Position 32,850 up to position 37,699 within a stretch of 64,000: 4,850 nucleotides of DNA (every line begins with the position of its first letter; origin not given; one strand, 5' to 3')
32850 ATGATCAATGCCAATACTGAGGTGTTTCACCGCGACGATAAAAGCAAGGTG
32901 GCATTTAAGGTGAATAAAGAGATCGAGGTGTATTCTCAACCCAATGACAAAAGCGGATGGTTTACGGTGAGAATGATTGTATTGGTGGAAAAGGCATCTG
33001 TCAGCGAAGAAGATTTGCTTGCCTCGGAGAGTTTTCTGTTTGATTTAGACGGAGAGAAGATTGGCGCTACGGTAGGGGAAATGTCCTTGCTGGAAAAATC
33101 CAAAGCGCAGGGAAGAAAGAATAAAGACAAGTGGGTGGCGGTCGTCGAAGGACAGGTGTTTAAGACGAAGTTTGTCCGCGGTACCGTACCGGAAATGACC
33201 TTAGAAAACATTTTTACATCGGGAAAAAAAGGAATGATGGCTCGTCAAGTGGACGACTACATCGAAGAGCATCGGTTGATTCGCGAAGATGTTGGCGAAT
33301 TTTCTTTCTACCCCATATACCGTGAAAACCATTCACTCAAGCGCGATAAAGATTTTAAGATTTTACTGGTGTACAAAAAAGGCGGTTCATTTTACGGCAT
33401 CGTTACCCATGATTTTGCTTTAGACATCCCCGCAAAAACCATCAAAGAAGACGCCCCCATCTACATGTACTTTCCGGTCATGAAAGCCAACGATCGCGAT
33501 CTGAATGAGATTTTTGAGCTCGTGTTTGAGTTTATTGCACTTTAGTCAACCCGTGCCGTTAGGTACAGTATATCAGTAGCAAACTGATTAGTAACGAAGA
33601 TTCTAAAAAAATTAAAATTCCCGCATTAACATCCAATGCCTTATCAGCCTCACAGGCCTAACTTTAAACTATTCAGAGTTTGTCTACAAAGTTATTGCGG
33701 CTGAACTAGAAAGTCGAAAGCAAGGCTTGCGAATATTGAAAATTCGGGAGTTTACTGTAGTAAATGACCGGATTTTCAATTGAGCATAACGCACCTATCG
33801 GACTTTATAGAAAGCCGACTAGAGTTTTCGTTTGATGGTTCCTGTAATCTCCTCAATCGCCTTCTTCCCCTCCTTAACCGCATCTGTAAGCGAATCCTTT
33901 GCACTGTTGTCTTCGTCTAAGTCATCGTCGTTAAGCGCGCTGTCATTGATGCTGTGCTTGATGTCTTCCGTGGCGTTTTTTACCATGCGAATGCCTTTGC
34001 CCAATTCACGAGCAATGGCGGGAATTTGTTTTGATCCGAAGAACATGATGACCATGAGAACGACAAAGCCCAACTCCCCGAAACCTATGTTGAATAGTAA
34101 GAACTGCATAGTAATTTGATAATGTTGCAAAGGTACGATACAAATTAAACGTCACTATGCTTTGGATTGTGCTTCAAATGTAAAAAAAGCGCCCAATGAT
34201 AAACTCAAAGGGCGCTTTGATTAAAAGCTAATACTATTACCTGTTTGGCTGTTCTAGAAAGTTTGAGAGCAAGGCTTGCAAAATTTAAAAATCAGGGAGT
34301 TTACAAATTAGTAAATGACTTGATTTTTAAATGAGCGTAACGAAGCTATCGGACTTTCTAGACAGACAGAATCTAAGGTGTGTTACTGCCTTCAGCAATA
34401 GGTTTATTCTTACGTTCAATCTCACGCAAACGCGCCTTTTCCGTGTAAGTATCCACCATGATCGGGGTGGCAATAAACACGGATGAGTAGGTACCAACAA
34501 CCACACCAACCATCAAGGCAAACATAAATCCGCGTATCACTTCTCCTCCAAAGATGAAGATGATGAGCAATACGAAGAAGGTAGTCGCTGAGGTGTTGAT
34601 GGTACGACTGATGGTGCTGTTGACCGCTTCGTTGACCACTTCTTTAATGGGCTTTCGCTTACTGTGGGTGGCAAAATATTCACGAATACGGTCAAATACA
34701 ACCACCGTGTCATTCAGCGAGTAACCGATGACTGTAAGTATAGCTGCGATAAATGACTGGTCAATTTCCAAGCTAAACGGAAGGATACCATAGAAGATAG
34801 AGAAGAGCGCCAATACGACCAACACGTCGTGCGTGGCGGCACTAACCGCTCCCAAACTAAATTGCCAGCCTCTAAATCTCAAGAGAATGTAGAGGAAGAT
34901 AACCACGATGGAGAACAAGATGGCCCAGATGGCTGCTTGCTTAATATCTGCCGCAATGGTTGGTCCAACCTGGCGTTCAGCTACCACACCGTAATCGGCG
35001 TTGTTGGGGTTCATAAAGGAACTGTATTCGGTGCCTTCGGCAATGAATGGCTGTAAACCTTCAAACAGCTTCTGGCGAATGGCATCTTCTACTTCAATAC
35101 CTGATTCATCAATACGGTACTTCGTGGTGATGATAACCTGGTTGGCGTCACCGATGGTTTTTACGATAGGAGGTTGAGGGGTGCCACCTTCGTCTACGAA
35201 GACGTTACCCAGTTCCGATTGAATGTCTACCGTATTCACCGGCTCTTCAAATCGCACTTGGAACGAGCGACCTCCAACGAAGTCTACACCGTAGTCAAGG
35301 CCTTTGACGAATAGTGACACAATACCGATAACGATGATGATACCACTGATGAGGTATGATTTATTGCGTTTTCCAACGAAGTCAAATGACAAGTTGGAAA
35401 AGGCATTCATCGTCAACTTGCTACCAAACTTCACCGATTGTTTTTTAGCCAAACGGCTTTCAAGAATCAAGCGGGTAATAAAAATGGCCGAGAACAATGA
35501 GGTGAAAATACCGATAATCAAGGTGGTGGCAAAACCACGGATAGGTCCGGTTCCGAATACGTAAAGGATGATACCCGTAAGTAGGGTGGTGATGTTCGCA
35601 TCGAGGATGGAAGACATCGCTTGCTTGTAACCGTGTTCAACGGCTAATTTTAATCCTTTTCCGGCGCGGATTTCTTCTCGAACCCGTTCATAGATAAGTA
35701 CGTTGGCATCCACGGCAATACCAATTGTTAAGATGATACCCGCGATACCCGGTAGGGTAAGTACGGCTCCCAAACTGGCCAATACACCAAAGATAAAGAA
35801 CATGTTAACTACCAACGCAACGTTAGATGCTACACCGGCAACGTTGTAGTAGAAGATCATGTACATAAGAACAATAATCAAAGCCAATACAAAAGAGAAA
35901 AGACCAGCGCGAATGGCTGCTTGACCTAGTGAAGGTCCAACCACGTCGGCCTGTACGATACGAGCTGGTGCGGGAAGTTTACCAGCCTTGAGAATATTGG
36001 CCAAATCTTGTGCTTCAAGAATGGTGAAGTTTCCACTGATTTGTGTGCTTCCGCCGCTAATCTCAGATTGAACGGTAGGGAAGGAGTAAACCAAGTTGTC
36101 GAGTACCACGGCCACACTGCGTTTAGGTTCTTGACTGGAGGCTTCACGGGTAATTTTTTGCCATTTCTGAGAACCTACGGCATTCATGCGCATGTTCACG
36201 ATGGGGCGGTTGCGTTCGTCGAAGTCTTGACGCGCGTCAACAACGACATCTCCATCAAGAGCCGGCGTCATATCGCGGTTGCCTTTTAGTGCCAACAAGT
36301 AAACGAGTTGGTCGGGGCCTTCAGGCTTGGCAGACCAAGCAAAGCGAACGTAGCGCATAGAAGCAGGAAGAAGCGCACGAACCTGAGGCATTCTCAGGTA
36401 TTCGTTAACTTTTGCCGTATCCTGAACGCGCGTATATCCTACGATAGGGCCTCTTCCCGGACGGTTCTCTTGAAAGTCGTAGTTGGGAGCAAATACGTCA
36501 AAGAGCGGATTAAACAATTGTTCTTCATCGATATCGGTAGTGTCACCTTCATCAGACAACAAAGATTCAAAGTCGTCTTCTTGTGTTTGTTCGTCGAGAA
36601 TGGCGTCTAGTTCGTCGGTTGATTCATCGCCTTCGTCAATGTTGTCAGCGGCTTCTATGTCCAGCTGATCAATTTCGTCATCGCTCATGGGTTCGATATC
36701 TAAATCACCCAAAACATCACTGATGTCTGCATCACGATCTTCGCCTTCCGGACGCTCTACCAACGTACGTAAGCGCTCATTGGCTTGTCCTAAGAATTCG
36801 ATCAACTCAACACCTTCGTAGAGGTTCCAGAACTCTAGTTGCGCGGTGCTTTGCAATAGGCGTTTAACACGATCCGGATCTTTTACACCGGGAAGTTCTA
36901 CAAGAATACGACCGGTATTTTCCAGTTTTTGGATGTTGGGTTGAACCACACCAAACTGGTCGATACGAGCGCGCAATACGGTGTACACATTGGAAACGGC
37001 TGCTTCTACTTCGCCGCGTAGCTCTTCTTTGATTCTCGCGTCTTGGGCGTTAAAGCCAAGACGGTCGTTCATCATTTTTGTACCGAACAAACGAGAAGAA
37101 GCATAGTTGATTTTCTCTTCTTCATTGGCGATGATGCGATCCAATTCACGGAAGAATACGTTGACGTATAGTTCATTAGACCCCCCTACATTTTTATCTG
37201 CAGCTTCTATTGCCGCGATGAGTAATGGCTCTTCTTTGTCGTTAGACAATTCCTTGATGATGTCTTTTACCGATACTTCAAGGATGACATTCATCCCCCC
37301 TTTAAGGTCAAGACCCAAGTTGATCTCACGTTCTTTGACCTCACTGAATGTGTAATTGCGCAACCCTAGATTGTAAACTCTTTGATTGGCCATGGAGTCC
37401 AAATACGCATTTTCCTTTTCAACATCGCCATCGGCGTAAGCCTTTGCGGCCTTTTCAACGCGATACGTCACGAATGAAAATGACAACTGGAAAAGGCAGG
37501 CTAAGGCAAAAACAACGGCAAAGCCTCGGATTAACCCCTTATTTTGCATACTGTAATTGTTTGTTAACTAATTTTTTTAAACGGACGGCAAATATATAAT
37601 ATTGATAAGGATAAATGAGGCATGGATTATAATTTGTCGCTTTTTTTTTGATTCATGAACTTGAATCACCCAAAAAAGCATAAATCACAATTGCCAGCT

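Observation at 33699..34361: Two copies of a roughly 113-nt structured repeat placed just past the 3' ends of secDF and tatA, with compensatory changes in a hairpin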

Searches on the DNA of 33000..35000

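Call 4: search_rna_families(source=window, start=33000, end=35000, threshold=evalue, max_evalue=1, show_alignments=3)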
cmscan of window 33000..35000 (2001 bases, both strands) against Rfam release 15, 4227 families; matches with E-value up to 1: 2.
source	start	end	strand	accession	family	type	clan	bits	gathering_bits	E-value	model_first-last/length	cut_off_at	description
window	34556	34612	+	RF01150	sR11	Gene; snRNA; snoRNA; CD-box;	-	21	39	0.45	1-57/57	no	Small nucleolar RNA sR11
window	34556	34613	+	RF01134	sR30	Gene; snRNA; snoRNA; CD-box;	-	19.3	38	0.055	1-57/57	no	Small nucleolar RNA sR30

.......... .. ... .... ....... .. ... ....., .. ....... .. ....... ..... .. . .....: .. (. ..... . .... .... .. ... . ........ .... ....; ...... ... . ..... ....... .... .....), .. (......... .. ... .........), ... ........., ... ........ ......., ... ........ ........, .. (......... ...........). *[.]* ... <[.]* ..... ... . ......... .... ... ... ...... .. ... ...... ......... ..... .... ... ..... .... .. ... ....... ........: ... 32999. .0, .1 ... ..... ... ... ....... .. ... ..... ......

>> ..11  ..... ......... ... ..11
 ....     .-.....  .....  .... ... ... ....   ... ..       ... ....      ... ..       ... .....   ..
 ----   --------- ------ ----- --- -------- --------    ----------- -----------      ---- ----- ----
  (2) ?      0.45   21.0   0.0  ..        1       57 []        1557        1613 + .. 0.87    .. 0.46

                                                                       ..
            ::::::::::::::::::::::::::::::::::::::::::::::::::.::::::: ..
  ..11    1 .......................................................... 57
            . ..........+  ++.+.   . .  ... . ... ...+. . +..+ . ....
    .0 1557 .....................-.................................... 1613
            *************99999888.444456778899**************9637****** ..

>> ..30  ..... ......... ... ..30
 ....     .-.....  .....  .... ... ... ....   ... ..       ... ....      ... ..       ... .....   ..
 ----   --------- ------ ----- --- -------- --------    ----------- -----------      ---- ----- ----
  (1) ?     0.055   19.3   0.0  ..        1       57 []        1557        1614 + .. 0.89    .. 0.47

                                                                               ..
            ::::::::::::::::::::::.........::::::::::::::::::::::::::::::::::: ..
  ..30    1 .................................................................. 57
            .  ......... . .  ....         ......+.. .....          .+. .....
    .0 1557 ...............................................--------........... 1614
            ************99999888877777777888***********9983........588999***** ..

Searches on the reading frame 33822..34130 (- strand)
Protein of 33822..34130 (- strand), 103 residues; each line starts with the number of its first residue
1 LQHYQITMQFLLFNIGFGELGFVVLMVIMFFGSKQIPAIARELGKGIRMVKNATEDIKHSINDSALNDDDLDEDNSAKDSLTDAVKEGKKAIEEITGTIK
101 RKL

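Call 77: search_protein_families(library=pfam, proteins=[window:33822-34130:-])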
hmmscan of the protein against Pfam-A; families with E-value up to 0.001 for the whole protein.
window:33822-34130:- (103 aa): 1 family
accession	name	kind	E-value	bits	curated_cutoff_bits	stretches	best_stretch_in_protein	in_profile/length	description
PF02416.21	TatA_B_E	-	1.2e-09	37.7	21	1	15-60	1-46/53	mttA/Hcf106 family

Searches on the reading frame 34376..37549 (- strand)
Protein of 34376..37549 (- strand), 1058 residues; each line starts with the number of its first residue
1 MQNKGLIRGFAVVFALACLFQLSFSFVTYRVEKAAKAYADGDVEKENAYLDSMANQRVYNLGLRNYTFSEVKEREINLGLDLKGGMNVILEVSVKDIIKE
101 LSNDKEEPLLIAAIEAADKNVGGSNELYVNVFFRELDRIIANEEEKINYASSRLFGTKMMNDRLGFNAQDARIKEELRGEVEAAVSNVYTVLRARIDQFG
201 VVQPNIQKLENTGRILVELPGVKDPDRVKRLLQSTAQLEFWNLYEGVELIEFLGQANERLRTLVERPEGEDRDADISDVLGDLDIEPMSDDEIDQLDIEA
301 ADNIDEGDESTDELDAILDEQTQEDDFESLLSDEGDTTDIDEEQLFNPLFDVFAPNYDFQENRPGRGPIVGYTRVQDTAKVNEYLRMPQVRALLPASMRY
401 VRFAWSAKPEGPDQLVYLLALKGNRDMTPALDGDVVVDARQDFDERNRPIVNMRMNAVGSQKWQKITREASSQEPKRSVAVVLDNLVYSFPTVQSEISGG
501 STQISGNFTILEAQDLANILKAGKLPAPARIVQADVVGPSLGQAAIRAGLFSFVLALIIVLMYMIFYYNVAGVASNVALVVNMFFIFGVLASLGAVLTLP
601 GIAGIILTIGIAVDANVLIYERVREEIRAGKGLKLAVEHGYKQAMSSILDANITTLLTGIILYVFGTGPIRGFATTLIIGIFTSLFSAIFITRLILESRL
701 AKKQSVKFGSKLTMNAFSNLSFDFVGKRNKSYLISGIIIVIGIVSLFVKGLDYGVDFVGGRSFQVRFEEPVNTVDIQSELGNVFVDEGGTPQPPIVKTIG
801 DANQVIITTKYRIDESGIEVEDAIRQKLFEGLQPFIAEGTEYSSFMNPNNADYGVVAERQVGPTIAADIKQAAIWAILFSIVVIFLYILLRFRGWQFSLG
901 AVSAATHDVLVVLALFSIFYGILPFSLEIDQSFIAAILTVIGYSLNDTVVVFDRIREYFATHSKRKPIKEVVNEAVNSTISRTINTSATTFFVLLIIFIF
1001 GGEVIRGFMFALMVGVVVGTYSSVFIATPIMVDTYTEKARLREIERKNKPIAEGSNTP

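Call 77: search_protein_families(library=pfam, proteins=[window:34376-37549:-])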
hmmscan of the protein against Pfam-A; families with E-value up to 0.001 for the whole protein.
window:34376-37549:- (1058 aa): 5 families
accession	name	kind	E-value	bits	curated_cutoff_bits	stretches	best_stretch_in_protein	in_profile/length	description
PF02355.23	SecD_SecF_C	-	5.7e-82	274.2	20.5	2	851-1034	11-186/189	Protein export membrane protein SecD/SecF, C-terminal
PF22599.2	SecDF_P1_head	-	1.6e-28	99.3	27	1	428-527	18-114/114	SecDF, P1 head subdomain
PF21760.3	SecD_1st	-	7.4e-20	70.6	27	1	187-242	3-57/60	Protein translocase subunit SecDF, P1 domain, N-terminal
PF07549.19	Sec_GG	-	2.4e-14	52.7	20.3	1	744-771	1-28/28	SecD/SecF GG Motif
PF00873.25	ACR_tran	-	4.3e-05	21.8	28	0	798-1030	273-484/1021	AcrB/AcrD/AcrF family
